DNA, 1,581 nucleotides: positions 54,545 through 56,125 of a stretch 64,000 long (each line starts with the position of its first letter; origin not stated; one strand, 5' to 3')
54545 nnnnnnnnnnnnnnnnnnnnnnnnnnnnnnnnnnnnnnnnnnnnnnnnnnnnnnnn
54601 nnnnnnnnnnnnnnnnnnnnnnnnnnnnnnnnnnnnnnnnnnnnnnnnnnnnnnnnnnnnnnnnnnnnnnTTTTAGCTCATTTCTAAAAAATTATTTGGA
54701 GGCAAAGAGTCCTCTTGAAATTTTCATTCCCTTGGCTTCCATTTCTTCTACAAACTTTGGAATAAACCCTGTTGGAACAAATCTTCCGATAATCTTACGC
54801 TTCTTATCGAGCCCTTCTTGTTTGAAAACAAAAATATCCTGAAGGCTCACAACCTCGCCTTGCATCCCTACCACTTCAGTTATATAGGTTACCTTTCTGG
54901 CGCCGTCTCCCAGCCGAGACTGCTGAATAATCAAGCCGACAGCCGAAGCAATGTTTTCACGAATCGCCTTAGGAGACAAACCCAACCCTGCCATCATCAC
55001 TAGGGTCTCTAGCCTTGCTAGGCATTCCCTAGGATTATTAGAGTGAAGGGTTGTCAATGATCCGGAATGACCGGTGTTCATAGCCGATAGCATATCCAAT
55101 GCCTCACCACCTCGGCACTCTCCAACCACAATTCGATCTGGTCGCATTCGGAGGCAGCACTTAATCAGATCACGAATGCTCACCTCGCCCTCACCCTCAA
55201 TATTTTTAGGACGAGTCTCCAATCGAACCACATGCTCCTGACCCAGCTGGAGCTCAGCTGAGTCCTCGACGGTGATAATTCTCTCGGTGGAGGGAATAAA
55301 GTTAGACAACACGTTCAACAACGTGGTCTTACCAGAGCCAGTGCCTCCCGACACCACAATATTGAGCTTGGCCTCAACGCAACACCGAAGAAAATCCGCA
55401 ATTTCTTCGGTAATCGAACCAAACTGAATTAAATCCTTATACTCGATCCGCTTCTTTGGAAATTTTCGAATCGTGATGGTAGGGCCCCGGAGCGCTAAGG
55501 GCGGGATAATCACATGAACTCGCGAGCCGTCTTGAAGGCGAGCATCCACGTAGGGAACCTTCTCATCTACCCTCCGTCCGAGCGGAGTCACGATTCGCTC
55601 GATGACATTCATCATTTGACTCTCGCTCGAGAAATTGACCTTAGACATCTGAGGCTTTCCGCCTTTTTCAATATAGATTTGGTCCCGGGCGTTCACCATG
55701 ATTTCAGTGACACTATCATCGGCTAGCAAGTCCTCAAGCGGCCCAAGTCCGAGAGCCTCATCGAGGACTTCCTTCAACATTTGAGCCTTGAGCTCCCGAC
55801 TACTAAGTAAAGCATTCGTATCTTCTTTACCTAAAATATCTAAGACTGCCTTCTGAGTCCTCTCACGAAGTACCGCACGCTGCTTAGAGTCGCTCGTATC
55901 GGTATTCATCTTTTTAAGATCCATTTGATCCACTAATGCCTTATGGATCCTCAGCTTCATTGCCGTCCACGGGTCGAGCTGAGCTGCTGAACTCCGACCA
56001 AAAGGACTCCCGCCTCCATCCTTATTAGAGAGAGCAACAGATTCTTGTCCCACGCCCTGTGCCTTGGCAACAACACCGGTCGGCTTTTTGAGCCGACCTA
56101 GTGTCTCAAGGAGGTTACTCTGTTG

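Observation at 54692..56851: Single polypeptide fusing a TadZ/CpaE-type ParA-like ATPase to the TadA/CpaF secretion ATPase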

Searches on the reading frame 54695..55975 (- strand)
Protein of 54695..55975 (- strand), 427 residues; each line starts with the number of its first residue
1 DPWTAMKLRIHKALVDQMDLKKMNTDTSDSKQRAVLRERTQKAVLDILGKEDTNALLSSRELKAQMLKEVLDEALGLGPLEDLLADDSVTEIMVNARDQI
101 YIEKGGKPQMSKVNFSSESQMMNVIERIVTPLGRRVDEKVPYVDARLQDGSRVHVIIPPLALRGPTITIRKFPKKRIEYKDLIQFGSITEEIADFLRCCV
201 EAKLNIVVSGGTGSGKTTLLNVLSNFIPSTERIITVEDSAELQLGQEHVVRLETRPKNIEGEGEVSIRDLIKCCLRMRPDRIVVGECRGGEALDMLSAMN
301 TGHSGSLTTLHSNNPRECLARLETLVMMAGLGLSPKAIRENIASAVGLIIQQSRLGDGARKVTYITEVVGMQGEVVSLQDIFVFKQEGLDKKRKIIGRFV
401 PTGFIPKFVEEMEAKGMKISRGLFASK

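Call 20: search_solved_structures(query=window:54695-55975:-, max_evalue=1e-10)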
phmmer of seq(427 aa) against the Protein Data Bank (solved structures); distinct sequences matched with E-value up to 1e-10: 9.
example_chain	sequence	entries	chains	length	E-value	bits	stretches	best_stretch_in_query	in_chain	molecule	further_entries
8rkd_E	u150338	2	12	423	7.6e-125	420.2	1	5-414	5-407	Pilus assembly ATPase CpaF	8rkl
8rjf_A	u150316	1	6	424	7.6e-125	420.2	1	5-414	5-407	Pilus assembly ATPase CpaF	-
9e24_A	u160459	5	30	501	1.4e-124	419.3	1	5-414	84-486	CpaF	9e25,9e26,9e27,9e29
2oap_1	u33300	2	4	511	6.9e-39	137.2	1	45-325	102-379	Type II secretion system protein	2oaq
4ii7_A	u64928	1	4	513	4e-38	134.6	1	64-372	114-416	FlaI ATPase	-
4ihq_A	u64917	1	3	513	2.8e-37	131.9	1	64-372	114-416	FlaI ATPase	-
1g6o_A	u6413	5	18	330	5.5e-31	111.2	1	49-326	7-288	CAG-ALPHA | virB11 homolog | Cag-alfa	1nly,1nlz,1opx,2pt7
6bge_A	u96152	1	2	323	9.8e-31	110.3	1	80-325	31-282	VirB11-like protein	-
2gza_A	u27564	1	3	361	9.1e-30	107.1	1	75-350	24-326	Type IV secretion system protein VirB11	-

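Call 69: search_solved_structures(query=window:54695-55975:-, max_evalue=1e-100, show_alignments=1)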
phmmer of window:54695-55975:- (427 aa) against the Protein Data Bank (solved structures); distinct sequences matched with E-value up to 1e-100: 3.
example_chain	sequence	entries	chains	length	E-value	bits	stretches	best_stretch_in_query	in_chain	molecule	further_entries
8rkd_E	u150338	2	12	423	7.6e-125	420.2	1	5-414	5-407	Pilus assembly ATPase CpaF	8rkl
8rjf_A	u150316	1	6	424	7.6e-125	420.2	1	5-414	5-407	Pilus assembly ATPase CpaF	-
9e24_A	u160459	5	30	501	1.4e-124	419.3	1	5-414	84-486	CpaF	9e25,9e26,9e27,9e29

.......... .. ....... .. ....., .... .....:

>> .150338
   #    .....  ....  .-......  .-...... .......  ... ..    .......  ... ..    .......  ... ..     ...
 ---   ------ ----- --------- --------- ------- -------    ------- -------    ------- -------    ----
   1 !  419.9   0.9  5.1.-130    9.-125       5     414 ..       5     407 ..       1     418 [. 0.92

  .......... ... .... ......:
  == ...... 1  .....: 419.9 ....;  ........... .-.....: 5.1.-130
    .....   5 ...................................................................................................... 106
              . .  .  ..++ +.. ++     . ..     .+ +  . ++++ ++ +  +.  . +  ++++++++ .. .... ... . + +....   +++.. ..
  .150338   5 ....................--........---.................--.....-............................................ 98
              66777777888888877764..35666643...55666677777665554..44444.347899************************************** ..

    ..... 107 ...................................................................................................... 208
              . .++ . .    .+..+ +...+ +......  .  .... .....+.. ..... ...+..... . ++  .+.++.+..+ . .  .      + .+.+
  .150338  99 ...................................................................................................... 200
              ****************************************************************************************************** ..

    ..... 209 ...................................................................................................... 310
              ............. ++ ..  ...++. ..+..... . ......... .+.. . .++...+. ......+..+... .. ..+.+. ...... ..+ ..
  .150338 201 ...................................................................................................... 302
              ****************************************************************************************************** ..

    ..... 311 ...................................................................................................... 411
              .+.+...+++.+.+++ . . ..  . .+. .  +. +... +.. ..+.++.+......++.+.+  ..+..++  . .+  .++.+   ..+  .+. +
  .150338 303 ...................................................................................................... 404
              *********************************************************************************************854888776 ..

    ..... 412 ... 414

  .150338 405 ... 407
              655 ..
